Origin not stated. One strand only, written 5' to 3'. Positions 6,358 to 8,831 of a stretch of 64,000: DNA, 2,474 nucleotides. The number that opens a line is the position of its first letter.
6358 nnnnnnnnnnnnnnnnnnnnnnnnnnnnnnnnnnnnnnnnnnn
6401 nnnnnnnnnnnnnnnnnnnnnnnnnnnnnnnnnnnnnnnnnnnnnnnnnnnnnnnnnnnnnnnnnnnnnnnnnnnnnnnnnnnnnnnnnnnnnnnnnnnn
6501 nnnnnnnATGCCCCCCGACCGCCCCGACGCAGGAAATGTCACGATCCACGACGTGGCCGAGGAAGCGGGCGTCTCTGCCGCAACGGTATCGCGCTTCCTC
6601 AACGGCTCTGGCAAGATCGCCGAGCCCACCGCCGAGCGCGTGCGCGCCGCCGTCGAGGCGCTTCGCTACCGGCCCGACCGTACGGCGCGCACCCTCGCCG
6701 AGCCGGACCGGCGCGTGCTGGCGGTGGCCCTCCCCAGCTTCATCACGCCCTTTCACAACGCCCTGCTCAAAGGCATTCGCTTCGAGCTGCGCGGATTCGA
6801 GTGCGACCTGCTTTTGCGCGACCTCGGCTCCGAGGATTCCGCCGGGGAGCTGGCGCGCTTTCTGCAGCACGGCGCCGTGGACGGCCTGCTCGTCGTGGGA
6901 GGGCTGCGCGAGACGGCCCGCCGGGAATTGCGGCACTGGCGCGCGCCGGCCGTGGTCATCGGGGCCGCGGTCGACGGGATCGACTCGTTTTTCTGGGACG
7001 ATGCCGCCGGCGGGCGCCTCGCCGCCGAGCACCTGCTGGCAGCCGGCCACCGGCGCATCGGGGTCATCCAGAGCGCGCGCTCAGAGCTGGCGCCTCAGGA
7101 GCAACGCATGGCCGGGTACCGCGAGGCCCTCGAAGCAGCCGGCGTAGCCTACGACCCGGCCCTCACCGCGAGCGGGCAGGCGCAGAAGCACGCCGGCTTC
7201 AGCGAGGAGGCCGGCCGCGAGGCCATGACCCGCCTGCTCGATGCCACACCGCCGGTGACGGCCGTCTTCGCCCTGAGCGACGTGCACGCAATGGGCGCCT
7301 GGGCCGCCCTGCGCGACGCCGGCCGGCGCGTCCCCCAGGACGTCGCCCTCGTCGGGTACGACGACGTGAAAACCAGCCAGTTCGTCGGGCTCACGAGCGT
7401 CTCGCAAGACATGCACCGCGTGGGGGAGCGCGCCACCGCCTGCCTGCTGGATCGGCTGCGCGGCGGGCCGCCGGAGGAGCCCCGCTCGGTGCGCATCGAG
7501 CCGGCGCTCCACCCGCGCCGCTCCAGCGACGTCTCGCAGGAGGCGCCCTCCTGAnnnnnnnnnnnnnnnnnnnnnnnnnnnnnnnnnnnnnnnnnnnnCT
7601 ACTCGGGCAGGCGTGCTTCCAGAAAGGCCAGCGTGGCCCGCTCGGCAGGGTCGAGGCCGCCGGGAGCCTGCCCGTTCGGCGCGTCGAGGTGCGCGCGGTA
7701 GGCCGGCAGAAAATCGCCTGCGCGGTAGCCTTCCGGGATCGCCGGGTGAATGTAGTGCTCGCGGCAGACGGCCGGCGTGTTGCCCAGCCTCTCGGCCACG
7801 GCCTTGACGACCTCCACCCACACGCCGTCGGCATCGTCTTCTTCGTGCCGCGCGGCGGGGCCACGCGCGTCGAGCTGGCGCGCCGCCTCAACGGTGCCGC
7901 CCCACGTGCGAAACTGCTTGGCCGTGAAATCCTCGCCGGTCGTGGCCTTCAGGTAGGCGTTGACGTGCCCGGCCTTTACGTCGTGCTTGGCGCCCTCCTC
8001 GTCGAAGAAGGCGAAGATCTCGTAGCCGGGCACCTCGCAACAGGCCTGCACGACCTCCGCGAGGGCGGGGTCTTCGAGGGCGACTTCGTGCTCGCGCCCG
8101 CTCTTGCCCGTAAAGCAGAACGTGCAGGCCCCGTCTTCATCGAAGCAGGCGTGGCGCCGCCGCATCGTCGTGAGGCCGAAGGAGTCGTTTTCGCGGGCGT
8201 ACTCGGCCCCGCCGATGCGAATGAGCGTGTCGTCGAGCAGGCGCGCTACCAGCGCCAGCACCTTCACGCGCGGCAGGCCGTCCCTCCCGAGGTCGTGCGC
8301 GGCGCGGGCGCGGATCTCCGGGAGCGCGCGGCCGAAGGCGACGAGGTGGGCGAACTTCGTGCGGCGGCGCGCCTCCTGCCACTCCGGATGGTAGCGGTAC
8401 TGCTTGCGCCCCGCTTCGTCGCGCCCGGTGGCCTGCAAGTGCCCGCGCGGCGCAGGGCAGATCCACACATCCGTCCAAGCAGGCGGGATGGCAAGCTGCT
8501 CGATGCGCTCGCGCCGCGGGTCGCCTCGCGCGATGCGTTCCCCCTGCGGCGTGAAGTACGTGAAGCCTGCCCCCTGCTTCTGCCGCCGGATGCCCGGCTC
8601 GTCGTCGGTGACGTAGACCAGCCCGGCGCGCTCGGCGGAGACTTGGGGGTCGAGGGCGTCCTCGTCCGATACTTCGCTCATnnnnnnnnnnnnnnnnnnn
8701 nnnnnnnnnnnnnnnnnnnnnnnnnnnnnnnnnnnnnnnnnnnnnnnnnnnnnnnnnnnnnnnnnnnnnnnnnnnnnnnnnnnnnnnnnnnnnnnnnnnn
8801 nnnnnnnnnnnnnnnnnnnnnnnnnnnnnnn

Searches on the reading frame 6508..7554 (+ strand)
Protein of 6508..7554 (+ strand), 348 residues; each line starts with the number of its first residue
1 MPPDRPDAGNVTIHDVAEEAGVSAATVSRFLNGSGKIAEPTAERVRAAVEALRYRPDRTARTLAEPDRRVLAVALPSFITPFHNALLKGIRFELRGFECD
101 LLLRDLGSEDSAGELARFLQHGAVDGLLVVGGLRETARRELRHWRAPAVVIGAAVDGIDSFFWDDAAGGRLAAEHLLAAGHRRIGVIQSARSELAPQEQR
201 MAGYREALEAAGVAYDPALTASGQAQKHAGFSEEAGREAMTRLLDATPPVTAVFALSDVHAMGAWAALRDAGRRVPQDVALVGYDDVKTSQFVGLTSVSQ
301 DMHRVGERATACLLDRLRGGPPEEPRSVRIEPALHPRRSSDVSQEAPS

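Call 7: search_protein_families(library=pfam, proteins=[window:6508-7554:+])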
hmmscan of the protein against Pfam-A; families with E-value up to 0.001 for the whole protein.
window:6508-7554:+ (348 aa): 6 families
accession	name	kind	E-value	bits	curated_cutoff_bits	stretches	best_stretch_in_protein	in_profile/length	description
PF13377.12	Peripla_BP_3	-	1.9e-32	113.1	26.5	1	173-340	1-167/167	Periplasmic binding protein-like domain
PF00532.27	Peripla_BP_1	-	9.1e-21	75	22.2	1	71-317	4-261/281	Periplasmic binding proteins and sugar binding domain of LacI family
PF00356.27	LacI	-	1.8e-17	63.3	27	1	12-57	1-46/46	Bacterial regulatory proteins, lacI family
PF13407.12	Peripla_BP_4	-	3.6e-09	37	35.1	1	165-286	103-218/258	Periplasmic binding protein domain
PF01381.28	HTH_3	-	3.2e-06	27.5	23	1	9-57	8-53/55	Helix-turn-helix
PF13560.12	HTH_31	-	7.5e-05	23.4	27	1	10-58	14-60/64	Helix-turn-helix domain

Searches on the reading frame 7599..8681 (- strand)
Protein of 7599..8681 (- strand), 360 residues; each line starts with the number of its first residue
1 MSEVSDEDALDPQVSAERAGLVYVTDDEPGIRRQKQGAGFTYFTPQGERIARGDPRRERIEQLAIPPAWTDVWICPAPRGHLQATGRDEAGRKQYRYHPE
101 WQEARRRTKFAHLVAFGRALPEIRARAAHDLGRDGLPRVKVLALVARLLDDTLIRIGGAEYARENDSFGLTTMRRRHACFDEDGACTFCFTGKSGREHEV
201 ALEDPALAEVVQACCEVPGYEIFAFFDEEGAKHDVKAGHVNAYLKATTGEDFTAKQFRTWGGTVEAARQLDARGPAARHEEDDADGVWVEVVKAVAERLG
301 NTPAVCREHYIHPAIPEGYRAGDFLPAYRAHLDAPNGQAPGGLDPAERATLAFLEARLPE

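Call 7: search_protein_families(library=pfam, proteins=[window:7599-8681:-])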
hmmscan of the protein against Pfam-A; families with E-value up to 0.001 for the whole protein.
window:7599-8681:- (360 aa): 2 families
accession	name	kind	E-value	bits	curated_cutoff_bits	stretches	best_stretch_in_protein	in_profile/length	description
PF01028.25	Topoisom_I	-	1.2e-29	103.8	23.7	1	102-309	5-203/228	Eukaryotic DNA topoisomerase I, catalytic core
PF21338.2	Top1B_N_bact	-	3.3e-23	81.6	27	1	39-88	1-49/49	Bacterial DNA topoisomerase IB, N-terminal domain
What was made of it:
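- Checked: A type IB topoisomerase gene lies next to AKR (7599-8681, call 7).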

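Call 22: find_encoding_contigs(protein=window:7599-8681:-, flank=10000, max_places=10)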
Protein window:7599-8681:- (360 aa): no gene with exactly this product is on record in the collection.
